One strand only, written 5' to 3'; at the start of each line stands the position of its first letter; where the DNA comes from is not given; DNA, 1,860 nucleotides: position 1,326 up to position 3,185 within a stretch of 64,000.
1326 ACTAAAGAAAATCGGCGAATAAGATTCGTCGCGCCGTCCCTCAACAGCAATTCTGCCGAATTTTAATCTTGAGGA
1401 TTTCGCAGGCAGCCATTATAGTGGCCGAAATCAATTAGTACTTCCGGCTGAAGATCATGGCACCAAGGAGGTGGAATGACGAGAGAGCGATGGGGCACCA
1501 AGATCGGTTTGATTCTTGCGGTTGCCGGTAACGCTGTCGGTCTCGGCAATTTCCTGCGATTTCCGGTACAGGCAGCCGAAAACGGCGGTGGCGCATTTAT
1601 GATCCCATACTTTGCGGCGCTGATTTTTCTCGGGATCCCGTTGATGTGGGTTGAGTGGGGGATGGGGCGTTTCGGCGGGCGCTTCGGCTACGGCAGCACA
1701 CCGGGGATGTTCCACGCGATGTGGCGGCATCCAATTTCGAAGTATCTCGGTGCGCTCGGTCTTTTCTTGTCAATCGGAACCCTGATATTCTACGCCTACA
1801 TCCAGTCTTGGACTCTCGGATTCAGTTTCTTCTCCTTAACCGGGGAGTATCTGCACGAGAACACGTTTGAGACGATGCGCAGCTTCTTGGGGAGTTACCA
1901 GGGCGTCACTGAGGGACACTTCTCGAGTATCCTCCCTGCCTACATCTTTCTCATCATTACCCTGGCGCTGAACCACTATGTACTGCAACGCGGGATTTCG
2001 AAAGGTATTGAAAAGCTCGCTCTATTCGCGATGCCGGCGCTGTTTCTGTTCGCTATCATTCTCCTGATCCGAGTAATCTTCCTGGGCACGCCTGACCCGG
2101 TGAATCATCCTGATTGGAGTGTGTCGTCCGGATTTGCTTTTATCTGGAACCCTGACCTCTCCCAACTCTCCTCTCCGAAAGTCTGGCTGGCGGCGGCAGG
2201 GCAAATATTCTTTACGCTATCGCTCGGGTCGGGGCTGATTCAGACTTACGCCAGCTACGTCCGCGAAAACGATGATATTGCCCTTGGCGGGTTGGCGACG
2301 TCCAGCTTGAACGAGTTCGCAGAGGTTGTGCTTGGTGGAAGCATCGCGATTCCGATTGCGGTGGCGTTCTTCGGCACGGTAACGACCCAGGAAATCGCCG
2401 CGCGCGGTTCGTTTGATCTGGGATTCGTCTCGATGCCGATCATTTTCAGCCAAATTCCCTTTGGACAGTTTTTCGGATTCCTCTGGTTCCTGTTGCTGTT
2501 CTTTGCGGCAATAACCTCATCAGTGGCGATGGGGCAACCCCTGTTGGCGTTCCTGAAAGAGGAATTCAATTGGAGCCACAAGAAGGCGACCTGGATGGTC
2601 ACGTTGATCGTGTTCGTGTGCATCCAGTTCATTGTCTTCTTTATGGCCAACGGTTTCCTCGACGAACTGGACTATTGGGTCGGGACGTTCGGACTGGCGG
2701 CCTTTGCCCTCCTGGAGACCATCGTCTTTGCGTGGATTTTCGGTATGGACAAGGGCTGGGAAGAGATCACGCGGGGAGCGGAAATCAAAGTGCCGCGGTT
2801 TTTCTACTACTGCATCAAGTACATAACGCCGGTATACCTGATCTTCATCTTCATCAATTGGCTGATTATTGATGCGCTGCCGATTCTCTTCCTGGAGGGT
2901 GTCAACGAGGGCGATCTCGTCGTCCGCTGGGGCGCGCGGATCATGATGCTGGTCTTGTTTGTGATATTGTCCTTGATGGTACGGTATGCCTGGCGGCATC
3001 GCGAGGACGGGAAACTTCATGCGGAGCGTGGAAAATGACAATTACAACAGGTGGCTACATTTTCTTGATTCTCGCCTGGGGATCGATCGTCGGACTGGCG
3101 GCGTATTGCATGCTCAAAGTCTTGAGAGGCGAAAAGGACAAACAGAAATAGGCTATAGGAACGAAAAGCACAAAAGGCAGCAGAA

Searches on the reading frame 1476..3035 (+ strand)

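Call 99: search_protein_families(library=pfam, proteins=[window:1476-3035:+], max_evalue=0.0001)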
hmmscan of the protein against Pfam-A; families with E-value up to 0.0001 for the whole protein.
window:1476-3035:+ (520 aa): 1 family
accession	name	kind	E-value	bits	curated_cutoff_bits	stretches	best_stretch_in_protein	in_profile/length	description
PF00209.24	SNF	-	9.1e-56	190.1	27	2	159-464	180-482/524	Sodium:neurotransmitter symporter family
